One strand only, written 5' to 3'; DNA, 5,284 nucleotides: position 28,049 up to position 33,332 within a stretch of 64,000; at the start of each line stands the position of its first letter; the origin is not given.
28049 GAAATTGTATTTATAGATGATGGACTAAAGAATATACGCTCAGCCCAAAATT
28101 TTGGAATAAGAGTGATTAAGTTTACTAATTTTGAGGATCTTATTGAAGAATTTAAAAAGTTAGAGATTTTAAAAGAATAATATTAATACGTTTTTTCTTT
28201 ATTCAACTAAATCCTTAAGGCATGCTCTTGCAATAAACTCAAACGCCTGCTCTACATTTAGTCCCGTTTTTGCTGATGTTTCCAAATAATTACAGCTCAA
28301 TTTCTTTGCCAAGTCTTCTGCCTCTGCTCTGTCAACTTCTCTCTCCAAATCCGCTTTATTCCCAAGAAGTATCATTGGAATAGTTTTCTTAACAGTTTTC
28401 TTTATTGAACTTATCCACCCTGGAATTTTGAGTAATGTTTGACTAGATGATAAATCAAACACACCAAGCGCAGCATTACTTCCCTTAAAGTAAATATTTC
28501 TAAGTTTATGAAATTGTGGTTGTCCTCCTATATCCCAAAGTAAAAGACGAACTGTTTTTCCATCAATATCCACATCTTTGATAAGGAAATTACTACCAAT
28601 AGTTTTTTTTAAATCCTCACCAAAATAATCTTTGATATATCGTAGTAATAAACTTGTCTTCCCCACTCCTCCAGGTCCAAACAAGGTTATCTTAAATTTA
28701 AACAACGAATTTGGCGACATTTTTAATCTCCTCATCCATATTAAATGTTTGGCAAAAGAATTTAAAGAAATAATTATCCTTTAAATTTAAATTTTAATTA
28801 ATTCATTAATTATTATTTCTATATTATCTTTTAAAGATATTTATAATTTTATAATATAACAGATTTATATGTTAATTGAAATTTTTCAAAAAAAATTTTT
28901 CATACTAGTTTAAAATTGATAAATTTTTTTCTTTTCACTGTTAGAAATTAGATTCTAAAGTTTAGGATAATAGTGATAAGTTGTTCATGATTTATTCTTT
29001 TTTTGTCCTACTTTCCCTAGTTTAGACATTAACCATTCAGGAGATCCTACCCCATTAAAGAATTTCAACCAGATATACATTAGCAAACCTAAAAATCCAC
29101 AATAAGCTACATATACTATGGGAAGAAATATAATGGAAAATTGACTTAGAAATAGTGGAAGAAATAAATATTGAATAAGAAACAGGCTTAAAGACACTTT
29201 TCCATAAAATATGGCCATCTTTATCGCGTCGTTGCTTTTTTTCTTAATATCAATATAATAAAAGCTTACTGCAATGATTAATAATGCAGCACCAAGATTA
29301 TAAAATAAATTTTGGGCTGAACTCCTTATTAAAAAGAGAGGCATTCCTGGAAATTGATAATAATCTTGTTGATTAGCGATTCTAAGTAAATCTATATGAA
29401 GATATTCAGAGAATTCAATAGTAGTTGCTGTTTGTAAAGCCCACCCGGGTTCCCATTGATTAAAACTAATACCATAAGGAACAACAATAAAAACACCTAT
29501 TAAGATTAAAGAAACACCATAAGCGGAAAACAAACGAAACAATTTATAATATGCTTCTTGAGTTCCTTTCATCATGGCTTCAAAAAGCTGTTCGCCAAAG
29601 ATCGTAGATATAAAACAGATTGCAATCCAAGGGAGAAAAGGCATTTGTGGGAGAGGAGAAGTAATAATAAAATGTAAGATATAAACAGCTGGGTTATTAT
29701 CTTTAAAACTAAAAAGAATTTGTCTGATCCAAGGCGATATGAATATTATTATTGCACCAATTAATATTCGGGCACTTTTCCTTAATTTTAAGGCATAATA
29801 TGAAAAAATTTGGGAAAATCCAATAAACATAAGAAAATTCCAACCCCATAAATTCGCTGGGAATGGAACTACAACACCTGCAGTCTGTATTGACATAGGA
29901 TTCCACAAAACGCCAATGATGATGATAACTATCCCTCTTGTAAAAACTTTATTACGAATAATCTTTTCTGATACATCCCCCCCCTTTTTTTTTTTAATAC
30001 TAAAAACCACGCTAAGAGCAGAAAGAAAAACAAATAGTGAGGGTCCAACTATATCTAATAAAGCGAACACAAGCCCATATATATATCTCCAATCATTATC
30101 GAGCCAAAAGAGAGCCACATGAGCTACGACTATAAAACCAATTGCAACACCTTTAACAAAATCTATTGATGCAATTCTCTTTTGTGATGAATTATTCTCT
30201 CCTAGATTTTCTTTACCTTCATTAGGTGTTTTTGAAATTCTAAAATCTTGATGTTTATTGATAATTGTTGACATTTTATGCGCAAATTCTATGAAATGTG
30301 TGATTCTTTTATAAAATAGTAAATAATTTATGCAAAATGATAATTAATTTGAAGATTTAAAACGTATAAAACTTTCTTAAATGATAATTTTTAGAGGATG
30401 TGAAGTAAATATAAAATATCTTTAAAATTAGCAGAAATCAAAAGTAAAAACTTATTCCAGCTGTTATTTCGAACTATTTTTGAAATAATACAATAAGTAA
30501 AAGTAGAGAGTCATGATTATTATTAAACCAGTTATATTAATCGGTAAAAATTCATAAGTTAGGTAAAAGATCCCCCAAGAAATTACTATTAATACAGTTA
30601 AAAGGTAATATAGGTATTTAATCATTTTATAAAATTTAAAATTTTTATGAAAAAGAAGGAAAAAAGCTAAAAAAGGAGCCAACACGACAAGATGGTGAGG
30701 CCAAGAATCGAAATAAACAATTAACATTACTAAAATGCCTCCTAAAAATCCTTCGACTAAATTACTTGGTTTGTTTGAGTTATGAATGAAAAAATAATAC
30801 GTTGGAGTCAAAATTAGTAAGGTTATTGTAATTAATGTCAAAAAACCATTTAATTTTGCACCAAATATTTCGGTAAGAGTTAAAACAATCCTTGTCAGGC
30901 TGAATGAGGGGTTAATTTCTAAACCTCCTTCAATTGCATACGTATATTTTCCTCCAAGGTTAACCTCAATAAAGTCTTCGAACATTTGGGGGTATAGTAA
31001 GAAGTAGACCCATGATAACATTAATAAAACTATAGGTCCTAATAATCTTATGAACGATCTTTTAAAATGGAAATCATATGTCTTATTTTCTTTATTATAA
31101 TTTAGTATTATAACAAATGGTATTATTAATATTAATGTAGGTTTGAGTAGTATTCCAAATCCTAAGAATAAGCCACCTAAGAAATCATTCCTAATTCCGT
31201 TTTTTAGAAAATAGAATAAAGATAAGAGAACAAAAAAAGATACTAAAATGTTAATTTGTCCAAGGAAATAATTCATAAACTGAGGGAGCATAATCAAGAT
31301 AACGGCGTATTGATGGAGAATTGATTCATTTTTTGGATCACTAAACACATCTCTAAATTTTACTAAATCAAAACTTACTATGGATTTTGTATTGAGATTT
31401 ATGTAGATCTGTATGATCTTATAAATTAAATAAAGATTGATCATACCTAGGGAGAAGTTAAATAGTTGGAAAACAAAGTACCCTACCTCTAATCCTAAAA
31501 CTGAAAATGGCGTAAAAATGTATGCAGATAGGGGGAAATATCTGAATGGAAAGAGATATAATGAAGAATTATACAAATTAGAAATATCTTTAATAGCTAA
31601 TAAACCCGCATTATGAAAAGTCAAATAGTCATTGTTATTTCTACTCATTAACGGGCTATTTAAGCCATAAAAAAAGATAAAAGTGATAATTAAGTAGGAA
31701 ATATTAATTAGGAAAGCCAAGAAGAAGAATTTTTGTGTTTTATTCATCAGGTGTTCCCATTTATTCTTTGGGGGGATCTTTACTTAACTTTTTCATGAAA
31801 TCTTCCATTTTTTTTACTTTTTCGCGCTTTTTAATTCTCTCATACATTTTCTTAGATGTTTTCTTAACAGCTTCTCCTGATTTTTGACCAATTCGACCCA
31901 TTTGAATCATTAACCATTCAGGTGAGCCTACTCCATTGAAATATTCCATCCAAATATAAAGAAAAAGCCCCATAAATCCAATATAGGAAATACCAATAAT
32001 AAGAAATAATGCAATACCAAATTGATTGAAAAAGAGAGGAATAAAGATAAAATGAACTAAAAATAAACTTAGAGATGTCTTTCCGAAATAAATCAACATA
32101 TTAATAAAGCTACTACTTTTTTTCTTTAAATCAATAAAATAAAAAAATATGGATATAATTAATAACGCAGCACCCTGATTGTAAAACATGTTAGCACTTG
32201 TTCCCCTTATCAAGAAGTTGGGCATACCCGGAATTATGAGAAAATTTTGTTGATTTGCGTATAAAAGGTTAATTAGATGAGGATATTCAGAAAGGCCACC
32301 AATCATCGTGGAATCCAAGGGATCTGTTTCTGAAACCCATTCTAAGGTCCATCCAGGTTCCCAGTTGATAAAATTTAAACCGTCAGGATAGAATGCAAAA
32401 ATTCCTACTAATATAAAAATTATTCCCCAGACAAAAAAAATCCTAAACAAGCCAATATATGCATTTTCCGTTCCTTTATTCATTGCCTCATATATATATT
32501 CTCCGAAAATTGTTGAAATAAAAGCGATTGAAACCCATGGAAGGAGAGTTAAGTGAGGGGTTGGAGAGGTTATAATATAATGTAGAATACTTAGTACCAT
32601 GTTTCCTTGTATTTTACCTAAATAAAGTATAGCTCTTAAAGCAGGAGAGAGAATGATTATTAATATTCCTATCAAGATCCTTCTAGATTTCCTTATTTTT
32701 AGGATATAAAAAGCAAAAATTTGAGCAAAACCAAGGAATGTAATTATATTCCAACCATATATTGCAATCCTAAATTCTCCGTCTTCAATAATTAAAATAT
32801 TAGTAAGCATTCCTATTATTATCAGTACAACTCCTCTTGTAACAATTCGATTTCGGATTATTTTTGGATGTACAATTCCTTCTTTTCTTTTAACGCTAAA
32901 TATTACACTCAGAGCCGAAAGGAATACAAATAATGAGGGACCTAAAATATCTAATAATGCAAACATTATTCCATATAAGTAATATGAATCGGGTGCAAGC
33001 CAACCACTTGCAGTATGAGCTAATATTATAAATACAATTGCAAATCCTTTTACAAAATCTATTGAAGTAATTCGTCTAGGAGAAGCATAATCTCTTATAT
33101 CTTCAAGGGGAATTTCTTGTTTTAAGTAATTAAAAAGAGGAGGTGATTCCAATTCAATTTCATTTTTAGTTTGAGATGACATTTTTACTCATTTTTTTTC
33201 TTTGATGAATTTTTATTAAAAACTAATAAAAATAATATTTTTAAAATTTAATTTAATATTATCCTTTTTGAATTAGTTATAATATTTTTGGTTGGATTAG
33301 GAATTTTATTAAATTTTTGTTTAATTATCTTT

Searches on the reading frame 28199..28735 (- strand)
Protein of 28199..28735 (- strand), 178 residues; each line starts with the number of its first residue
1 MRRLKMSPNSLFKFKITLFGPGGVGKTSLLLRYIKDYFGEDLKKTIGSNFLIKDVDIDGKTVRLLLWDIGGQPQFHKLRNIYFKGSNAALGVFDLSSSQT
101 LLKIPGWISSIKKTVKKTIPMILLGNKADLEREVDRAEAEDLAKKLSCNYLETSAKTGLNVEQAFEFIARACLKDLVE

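Call 37: search_protein_families(library=pfam, proteins=[window:28199-28735:-], max_evalue=0.001)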
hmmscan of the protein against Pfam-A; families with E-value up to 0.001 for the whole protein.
window:28199-28735:- (178 aa): 4 families
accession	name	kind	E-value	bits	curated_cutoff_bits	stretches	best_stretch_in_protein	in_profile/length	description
PF00071.28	Ras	-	3.2e-47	160.5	21.6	1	15-173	1-161/162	Ras family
PF08477.19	Roc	-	2.8e-26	92.5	27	1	15-129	1-119/119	Ras of Complex, Roc, domain of DAPkinase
PF00025.27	Arf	-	5.4e-12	46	22.3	1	13-144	14-141/174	ADP-ribosylation factor family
PF04670.18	Gtr1_RagA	-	0.00027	20.9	22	1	15-144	1-137/232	Gtr1/RagA G protein conserved region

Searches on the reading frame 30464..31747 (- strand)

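Call 37: search_protein_families(library=pfam, proteins=[window:30464-31747:-], max_evalue=0.001)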
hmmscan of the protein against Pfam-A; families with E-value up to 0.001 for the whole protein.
window:30464-31747:- (427 aa): 1 family
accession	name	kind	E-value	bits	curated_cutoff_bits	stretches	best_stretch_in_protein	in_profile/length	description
PF09594.16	GT87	-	1.7e-11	44.8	25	1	68-342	1-234/237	Glycosyltransferase family 87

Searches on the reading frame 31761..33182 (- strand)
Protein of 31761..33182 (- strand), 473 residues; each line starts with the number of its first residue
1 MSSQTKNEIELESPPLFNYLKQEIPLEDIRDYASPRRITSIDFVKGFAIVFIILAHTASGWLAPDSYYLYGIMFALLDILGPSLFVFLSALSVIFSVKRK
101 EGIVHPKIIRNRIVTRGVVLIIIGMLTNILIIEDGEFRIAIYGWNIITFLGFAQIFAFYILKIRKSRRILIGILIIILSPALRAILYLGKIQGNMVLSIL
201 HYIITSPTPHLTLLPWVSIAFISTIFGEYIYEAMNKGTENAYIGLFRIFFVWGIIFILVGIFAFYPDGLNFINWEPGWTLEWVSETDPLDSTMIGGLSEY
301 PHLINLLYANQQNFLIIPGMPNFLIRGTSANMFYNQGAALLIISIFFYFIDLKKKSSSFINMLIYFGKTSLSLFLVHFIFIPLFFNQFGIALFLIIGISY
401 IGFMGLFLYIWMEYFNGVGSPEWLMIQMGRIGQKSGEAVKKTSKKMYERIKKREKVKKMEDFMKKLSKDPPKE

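Call 37: search_protein_families(library=pfam, proteins=[window:31761-33182:-], max_evalue=0.001)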
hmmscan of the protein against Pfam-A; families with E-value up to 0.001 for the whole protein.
window:31761-33182:- (473 aa): 1 family
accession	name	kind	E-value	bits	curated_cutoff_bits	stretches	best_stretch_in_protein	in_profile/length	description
PF07786.18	HGSNAT_cat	-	7.9e-08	32.5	22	1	37-239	1-193/222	Heparan-alpha-glucosaminide N-acetyltransferase, catalytic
